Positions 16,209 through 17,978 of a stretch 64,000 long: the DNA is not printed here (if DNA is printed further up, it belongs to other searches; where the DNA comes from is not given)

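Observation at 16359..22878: Adenylating-enzyme / Bug solute-binding cassette between gp47 and gp46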

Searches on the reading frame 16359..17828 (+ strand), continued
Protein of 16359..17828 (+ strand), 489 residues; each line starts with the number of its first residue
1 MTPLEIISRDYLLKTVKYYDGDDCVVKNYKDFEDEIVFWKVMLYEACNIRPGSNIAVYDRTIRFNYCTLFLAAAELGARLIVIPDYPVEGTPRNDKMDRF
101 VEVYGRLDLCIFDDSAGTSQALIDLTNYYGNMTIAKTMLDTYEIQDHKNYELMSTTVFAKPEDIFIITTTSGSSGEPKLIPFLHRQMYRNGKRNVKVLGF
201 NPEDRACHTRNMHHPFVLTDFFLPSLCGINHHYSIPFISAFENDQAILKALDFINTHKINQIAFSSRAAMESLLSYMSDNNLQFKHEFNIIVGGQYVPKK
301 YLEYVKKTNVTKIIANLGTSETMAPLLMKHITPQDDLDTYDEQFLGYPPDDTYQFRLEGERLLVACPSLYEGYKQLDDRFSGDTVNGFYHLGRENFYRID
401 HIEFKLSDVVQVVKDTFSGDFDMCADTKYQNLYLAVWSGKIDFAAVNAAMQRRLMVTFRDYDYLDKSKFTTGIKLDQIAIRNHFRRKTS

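Call 52: find_encoding_contigs(protein=P0118, flank=8000, max_places=2)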
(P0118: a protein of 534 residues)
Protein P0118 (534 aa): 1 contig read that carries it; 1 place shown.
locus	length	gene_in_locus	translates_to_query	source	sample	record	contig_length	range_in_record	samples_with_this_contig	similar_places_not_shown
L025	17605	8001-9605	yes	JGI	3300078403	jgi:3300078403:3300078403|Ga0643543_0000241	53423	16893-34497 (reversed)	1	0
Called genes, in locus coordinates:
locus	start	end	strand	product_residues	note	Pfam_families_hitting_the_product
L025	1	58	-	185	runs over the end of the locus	PF13578:Methyltransf_24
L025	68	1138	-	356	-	PF02668:TauD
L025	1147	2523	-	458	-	-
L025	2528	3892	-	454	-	-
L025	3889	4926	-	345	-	PF03851:UvdE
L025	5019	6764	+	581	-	PF23876:DUF7230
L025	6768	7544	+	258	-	-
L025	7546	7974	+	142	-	-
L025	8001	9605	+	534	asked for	-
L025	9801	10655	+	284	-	-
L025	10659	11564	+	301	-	-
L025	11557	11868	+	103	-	-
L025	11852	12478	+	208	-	-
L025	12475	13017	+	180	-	-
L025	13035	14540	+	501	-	-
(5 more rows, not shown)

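Call 59: search_dna_similar(query=P0202, collection=phages, mode=protein, max_rows=20, max_evalue=0.001)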
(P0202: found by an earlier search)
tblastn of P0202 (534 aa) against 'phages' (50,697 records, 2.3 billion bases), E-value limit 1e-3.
No match.

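Call 63: search_protein_families(library=pfam, proteins=[L005:611-1492:+, L005:2404-3201:+, L005:4715-6250:+, L005:8720-9397:+, L005:9905-11185:+, L005:12735-13619:+, L005:13619-14527:+, L005:18356-19111:+, L008:7764-9905:+, L008:12058-13002:+], max_evalue=0.001)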
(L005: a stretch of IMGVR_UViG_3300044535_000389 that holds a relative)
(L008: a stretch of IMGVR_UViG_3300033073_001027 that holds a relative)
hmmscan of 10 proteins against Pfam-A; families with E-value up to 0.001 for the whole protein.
L005:611-1492:+ (293 aa): 2 families
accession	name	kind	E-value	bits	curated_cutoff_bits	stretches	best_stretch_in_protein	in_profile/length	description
PF09293.15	RNaseH_C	-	4e-16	59.9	25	1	181-293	7-124/124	T4 RNase H, C terminal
PF02739.22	5_3_exonuc_N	-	9.2e-15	55.2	34.3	1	35-169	36-150/164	5'-3' exonuclease, N-terminal resolvase-like domain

L005:2404-3201:+ (265 aa): 0 families

L005:4715-6250:+ (511 aa): 1 family
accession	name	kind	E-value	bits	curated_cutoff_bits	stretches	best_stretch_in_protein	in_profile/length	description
PF00501.34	AMP-binding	-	3e-06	26.7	29.9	1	176-245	153-228/384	AMP-binding enzyme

L005:8720-9397:+ (225 aa): 5 families
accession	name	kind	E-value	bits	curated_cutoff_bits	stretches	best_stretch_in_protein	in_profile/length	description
PF13489.12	Methyltransf_23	-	1.5e-12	48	27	1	19-133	20-118/164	Methyltransferase domain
PF08242.18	Methyltransf_12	-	1.7e-12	48.4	30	1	26-128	1-97/98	Methyltransferase domain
PF13649.12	Methyltransf_25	-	1.4e-10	42.2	27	1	25-127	1-97/97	Methyltransferase domain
PF08241.18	Methyltransf_11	-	2.7e-09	38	21.2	1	26-131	1-95/95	Methyltransferase domain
PF13847.12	Methyltransf_31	-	3.9e-05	23.8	27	1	22-132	4-110/145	Methyltransferase domain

L005:9905-11185:+ (426 aa): 1 family
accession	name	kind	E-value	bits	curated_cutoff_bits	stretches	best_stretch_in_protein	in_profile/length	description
PF00501.34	AMP-binding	-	1.4e-08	34.4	29.9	1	121-297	151-328/384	AMP-binding enzyme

L005:12735-13619:+ (294 aa): 0 families

L005:13619-14527:+ (302 aa): 0 families

L005:18356-19111:+ (251 aa): 0 families

L008:7764-9905:+ (713 aa): 2 families
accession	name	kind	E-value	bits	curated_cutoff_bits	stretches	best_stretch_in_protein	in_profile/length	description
PF00593.30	TonB_dep_Rec_b-barrel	-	1.9e-27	97.6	27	1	290-678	79-436/436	TonB dependent receptor-like, beta-barrel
PF07715.20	Plug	-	3.7e-08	34.3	23.9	1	38-143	2-107/107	TonB-dependent Receptor Plug Domain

L008:12058-13002:+ (314 aa): 0 families

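Call 72: find_related_loci(query=L008:7764-9905:+, collection=viral_contigs, flank=6000)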
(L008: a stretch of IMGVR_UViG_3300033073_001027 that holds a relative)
Query L008:7764-9905:+ (713 aa) in viral_contigs; peptide patterns used: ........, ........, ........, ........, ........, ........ (x = any residue, [..] = any of these).
6 stretches matched a pattern; 1 encode a relative of the query (tblastn E <= 1e-3); 1 distinct loci.
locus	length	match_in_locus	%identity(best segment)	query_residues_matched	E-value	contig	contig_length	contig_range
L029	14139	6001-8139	100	1-713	0e+0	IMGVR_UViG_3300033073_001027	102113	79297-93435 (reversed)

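Call 83: find_related_loci(query=A7, collection=genome_contigs, flank=8000)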
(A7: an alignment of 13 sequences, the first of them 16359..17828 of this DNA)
Query A7 (489 aa) in genome_contigs; peptide patterns used: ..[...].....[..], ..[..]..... (x = any residue, [..] = any of these).
13 stretches matched a pattern, but none encodes a relative of the query by tblastn (E <= 1e-3).

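Call 123: search_solved_structures(query=A5, max_evalue=1e-8)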
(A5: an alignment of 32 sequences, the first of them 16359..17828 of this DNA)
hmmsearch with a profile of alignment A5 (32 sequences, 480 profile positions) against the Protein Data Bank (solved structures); distinct sequences matched with E-value up to 1e-8: 6.
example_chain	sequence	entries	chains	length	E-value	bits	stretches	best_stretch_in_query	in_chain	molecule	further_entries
1amu_A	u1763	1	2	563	5.3e-12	48.7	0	153-309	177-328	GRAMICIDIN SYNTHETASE 1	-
6iyk_A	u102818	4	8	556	2.5e-10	43.2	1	3-212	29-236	2,3-dihydroxybenzoate-AMP ligase component of enterobactin synthase multienzyme complex | Enterobactin synthase component E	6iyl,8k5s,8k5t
3rg2_A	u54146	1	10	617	5.2e-10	42.1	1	3-203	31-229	Enterobactin synthase component E (entE), 2,3-dihydro-2,3-dihydroxybenzoate synthetase, is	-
4iz6_A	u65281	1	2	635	5.5e-10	42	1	3-203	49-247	Enterobactin synthase component E, Isochorismatase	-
4oxi_A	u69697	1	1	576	5.5e-09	38.8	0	6-311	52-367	Enterobactin synthetase component F-related protein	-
6mfy_A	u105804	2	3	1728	8.5e-09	38.1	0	140-266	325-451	Linear gramicidin synthase subunit A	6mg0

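Call 124: search_solved_structures(query=A5, max_evalue=1e-9, show_alignments=2)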
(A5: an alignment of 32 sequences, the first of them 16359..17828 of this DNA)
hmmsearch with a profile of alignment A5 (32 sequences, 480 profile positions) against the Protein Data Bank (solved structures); distinct sequences matched with E-value up to 1e-9: 4.
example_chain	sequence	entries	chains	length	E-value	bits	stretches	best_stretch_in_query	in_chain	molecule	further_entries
1amu_A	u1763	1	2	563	5.3e-12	48.7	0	153-309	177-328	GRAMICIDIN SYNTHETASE 1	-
6iyk_A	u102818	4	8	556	2.5e-10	43.2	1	3-212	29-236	2,3-dihydroxybenzoate-AMP ligase component of enterobactin synthase multienzyme complex | Enterobactin synthase component E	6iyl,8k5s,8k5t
3rg2_A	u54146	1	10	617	5.2e-10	42.1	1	3-203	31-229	Enterobactin synthase component E (entE), 2,3-dihydro-2,3-dihydroxybenzoate synthetase, is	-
4iz6_A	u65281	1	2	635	5.5e-10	42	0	3-203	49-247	Enterobactin synthase component E, Isochorismatase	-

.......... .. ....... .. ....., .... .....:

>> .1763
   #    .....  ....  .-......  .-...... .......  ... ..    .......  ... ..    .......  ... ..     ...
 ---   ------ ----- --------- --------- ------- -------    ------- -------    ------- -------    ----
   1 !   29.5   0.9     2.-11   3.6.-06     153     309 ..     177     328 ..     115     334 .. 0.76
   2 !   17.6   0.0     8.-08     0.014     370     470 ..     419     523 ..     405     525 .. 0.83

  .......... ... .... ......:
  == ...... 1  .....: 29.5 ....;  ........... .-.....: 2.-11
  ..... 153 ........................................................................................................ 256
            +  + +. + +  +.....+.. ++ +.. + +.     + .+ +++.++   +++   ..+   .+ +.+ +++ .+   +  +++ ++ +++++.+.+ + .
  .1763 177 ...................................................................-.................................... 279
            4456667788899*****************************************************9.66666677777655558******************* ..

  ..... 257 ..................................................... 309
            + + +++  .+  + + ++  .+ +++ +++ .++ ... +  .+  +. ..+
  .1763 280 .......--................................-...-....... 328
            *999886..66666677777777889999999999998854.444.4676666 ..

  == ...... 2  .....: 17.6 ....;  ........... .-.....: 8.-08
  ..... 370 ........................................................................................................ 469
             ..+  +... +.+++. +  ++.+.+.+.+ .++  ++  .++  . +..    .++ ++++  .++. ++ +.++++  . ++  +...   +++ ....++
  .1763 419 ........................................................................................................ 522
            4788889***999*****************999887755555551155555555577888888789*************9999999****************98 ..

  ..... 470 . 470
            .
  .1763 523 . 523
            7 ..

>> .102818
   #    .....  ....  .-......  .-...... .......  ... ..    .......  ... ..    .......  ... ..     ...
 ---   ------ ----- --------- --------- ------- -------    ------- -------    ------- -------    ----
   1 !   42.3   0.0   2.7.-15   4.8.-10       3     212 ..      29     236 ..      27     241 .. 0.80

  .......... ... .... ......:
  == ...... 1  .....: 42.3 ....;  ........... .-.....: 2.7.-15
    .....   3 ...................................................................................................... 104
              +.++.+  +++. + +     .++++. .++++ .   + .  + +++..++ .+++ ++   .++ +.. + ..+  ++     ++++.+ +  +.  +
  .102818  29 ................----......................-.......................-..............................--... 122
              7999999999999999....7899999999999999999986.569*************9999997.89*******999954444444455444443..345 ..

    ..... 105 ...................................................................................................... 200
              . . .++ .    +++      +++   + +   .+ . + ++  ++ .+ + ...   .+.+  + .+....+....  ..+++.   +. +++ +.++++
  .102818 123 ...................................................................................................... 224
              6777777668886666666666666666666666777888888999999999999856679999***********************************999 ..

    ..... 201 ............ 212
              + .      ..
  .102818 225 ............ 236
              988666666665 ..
